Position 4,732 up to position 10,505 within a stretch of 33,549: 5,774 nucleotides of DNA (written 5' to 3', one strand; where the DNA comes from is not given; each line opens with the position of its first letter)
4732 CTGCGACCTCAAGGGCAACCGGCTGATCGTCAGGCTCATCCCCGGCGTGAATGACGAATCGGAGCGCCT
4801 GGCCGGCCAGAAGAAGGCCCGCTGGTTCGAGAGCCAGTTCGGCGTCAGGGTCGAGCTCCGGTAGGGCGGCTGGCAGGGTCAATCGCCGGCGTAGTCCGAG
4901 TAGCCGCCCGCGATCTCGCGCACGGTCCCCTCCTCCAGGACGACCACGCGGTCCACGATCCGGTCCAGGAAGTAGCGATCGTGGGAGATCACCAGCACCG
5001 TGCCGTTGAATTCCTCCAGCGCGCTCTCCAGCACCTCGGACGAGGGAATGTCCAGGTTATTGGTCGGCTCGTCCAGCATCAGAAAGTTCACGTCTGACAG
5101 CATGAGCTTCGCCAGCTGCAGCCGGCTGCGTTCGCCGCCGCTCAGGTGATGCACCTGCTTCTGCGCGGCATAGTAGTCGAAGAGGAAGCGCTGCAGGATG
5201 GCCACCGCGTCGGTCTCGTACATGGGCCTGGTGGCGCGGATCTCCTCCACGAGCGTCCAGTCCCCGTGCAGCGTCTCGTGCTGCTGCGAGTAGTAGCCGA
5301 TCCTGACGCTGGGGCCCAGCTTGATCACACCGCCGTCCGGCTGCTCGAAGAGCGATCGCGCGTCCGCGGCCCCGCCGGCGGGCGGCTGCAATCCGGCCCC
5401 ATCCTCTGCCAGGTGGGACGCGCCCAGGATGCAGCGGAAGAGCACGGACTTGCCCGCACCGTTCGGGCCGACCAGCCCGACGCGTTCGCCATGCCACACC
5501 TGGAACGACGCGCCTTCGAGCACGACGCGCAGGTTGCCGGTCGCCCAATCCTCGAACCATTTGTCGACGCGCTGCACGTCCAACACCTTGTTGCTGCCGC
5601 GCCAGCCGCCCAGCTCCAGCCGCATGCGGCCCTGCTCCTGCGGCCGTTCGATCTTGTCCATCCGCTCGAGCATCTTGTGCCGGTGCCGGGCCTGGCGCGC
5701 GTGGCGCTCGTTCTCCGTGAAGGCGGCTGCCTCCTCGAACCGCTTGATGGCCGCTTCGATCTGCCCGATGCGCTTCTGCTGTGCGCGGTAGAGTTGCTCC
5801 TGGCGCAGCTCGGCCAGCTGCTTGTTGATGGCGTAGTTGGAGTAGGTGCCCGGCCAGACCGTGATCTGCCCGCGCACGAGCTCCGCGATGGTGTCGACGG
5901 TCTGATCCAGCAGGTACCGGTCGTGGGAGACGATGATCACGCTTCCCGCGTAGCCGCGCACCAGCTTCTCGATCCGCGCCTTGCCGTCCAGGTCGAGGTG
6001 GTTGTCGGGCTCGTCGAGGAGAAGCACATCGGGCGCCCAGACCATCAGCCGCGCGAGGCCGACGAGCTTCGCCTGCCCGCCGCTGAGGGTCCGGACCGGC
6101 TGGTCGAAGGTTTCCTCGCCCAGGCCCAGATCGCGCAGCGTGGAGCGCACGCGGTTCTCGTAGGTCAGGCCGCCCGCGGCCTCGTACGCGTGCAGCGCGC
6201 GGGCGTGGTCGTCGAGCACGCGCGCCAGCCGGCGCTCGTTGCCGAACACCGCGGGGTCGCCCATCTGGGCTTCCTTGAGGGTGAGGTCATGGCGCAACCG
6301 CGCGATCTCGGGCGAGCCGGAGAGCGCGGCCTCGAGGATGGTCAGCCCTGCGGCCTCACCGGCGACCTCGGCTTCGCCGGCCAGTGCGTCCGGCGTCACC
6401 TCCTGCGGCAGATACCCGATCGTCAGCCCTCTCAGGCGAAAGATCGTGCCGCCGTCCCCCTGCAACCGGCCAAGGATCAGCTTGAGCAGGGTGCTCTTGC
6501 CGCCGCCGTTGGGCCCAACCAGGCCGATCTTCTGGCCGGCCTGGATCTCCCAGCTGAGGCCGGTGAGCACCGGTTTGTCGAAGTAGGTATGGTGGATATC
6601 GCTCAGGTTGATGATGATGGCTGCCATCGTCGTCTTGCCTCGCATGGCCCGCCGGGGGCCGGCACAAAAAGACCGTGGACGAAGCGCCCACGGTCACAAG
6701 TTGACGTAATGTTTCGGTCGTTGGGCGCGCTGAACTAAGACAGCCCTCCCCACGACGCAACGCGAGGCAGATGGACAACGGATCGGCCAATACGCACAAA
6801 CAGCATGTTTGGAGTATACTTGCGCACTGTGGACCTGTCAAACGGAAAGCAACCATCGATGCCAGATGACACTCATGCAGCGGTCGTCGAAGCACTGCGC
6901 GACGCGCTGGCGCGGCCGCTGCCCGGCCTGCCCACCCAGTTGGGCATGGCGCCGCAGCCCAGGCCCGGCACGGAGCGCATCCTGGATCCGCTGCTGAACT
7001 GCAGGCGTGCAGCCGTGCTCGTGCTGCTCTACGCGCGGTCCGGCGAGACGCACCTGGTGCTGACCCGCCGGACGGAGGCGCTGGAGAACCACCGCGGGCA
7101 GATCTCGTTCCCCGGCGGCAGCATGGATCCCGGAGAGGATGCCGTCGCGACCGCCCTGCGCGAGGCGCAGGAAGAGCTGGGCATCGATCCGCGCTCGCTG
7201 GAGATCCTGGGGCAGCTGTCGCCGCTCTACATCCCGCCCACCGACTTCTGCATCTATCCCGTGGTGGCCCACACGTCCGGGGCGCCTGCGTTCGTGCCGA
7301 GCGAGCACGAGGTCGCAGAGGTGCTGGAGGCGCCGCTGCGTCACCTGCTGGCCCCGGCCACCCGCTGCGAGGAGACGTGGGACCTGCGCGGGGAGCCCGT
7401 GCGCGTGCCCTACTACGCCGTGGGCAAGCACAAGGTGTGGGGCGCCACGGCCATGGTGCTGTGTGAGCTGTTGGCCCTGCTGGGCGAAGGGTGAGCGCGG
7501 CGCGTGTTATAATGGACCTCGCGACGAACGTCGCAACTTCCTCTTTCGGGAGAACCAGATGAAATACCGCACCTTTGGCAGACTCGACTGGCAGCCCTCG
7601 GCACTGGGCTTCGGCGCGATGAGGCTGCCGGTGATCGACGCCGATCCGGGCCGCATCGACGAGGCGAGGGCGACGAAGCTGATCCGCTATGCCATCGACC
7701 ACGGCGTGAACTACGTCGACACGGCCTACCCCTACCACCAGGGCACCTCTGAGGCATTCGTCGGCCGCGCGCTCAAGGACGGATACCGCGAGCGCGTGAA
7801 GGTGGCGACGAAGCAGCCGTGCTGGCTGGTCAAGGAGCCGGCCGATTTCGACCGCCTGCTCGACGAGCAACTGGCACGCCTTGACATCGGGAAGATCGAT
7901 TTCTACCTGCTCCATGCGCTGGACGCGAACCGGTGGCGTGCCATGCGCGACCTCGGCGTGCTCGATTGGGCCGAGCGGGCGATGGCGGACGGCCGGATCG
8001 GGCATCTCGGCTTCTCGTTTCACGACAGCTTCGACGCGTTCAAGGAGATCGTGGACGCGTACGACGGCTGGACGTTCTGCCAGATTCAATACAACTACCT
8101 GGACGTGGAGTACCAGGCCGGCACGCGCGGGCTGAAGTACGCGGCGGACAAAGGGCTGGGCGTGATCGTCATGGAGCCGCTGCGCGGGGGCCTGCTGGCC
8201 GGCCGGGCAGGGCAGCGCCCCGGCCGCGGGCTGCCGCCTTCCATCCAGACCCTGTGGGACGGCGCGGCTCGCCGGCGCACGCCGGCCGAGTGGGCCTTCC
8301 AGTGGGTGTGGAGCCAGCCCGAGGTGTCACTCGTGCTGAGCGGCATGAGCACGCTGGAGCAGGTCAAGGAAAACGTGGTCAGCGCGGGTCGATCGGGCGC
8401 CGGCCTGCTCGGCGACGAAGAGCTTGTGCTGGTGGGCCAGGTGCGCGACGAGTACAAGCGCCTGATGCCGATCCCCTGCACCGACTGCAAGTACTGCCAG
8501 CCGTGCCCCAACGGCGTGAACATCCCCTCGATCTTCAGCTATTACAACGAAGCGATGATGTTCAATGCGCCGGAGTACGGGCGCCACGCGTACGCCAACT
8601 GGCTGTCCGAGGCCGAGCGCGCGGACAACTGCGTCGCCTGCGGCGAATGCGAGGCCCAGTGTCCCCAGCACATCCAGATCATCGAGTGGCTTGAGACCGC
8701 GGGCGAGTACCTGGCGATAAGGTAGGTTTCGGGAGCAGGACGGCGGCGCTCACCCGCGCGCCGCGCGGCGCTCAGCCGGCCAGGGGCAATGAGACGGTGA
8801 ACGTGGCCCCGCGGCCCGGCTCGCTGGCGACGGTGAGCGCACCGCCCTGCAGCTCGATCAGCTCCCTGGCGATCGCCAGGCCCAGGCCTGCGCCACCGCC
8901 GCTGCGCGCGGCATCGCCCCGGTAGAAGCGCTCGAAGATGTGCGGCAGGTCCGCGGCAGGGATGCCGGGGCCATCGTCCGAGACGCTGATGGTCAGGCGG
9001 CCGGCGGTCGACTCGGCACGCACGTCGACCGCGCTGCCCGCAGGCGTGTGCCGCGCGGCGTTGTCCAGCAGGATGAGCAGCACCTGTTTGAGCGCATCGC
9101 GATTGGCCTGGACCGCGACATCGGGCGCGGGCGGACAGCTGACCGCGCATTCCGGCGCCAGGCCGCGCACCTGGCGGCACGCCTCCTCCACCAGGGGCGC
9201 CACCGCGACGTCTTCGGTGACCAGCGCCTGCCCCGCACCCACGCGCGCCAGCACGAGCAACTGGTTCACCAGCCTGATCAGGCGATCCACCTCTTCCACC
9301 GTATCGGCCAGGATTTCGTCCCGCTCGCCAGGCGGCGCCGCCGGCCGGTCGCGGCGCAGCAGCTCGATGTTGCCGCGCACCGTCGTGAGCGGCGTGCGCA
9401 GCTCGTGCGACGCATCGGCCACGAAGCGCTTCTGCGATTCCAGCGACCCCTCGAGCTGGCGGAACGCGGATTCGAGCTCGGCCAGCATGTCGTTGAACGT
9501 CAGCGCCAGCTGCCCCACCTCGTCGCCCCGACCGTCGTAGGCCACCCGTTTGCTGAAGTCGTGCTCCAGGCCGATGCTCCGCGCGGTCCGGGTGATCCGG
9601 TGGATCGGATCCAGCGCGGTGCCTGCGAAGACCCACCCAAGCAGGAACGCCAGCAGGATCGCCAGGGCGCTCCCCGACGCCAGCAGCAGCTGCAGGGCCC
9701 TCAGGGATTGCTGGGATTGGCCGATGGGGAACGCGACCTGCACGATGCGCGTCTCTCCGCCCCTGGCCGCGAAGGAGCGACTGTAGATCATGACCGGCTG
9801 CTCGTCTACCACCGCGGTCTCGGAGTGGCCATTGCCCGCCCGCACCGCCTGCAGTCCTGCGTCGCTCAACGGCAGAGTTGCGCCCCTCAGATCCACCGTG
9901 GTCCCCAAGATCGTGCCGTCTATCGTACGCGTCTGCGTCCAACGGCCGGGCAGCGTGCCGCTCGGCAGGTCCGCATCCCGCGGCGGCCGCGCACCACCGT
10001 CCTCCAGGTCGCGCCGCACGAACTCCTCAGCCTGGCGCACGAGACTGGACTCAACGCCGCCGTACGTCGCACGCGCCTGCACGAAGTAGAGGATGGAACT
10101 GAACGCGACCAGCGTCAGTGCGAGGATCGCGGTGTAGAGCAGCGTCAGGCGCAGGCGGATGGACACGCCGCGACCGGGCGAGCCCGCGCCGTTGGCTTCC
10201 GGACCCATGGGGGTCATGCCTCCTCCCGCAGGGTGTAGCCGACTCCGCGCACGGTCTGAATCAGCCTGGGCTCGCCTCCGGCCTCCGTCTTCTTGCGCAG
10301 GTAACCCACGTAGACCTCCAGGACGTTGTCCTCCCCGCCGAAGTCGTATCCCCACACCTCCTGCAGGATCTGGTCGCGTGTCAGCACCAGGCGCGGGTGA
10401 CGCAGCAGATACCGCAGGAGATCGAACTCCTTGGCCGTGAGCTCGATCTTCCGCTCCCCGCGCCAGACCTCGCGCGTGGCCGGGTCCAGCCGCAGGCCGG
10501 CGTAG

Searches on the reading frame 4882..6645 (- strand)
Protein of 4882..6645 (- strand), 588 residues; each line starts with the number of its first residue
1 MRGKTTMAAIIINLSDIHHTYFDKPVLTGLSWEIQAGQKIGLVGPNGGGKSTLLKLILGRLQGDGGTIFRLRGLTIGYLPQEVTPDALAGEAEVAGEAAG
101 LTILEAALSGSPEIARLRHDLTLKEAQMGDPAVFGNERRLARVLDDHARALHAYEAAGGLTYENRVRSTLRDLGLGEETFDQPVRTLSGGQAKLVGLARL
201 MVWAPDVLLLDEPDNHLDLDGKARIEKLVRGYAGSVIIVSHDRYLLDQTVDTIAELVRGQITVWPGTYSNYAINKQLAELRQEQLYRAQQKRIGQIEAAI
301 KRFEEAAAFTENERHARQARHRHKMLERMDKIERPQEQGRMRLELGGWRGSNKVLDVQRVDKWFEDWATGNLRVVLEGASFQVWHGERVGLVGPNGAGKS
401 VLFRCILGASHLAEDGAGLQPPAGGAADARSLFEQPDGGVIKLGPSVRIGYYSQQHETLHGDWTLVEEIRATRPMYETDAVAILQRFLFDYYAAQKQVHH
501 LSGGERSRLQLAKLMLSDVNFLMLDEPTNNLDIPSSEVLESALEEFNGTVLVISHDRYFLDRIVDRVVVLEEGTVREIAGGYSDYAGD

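Call 65: search_protein_families(library=pfam, proteins=[window:4882-6645:-], max_evalue=0.00001)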
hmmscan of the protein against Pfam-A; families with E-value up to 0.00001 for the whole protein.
window:4882-6645:- (588 aa): 5 families
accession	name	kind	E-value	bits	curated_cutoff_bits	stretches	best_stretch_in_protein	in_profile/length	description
PF00005.33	ABC_tran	-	7.8e-47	159.8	25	2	27-214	1-136/137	ABC transporter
PF12848.13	ABC_tran_Xtn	-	2.8e-16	59.8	25.9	1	255-340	2-82/85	ABC transporter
PF13304.12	AAA_21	-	6.7e-16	59.7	27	0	41-69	3-37/304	AAA domain, putative AbiEii toxin, Type IV TA system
PF02463.25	SMC_N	-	1.9e-13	50.8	40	0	164-252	121-207/220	RecF/RecN/SMC N terminal domain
PF13476.12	AAA_23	-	8e-06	27.1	27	0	391-409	24-42/201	AAA domain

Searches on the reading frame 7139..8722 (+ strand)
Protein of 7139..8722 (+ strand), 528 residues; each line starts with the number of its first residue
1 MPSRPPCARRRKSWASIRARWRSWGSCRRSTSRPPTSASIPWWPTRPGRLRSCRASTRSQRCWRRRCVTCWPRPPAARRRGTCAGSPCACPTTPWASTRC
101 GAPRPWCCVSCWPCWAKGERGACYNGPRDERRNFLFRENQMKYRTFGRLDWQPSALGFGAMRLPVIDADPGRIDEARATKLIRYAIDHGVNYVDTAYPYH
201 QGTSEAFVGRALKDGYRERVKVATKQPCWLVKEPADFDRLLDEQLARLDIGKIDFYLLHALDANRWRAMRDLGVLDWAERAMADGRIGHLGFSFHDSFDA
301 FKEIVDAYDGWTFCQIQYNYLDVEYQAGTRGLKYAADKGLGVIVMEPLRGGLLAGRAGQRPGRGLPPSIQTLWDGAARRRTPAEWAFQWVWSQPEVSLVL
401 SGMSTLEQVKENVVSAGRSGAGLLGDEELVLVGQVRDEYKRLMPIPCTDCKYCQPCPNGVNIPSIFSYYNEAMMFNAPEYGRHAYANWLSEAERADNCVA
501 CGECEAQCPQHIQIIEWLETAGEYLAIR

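Call 65: search_protein_families(library=pfam, proteins=[window:7139-8722:+], max_evalue=0.00001)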
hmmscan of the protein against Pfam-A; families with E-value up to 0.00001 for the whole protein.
window:7139-8722:+ (528 aa): 3 families
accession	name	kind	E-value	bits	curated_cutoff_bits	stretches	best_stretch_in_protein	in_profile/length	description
PF00248.27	Aldo_ket_red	-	4.7e-36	124.8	24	1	156-413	2-271/291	Aldo/keto reductase family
PF13187.11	Fer4_9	-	9.2e-08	32.4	27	1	447-511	2-50/52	4Fe-4S dicluster domain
PF13183.11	Fer4_8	-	3.8e-06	27.8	27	1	447-512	5-68/68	4Fe-4S dicluster domain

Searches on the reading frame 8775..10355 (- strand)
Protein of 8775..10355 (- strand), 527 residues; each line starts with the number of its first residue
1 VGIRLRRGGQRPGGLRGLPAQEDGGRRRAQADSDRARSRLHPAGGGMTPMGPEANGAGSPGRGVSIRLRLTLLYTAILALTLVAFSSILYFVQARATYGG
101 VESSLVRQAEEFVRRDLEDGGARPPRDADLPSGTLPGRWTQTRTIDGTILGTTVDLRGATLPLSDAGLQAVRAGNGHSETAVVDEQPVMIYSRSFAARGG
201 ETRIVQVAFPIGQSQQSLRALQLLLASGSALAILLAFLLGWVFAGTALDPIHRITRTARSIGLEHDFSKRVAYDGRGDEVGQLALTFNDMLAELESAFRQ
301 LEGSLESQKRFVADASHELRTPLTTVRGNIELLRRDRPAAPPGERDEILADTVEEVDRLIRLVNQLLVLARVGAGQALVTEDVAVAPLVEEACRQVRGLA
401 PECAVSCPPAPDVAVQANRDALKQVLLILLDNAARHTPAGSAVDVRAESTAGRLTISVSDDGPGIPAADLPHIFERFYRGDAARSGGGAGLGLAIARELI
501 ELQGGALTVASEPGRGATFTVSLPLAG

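Call 65: search_protein_families(library=pfam, proteins=[window:8775-10355:-], max_evalue=0.00001)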
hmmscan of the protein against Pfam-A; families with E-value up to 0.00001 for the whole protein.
window:8775-10355:- (527 aa): 3 families
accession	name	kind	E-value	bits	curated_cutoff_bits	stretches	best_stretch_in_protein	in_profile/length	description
PF02518.31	HATPase_c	-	5.1e-33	114.3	26.4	1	418-526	2-110/111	Histidine kinase-, DNA gyrase B-, and HSP90-like ATPase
PF00512.31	HisKA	-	1.6e-18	67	26.9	1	308-375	2-66/66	His Kinase A (phospho-acceptor) domain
PF00672.30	HAMP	-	6.7e-12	46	25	1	243-295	2-52/53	HAMP domain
